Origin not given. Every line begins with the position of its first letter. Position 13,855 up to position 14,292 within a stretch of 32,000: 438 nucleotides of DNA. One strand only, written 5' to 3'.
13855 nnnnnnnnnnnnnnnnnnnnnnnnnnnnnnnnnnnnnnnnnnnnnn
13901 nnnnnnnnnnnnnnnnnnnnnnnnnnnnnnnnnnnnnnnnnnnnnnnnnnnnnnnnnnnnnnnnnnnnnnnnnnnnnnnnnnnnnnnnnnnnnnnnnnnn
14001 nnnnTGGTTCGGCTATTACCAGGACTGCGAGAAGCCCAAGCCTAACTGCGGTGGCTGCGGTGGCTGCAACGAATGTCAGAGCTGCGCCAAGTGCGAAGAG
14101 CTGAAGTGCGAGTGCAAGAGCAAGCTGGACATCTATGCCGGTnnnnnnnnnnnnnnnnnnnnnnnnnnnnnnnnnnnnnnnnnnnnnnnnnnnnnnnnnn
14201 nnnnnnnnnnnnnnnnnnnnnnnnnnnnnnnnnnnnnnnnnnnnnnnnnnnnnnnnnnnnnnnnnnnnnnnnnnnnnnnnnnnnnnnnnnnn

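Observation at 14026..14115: Run of ten cysteines, including C-x2-C repeated six times, inserted in an SLH-porin and encoded partly by a perfect 9-bp tandem repeat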

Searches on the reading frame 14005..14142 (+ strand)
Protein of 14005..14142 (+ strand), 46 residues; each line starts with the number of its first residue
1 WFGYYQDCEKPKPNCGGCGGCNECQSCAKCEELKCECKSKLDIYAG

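Call 41: search_protein_families(library=pfam, proteins=[window:14005-14142:+], max_evalue=10)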
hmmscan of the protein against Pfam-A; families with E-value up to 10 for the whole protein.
seq(46 aa): 0 families

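Call 79: search_solved_structures(query=window:14014-14130:+, max_evalue=10, show_alignments=3)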
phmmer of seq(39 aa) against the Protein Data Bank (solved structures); distinct sequences matched with E-value up to 10: 0.
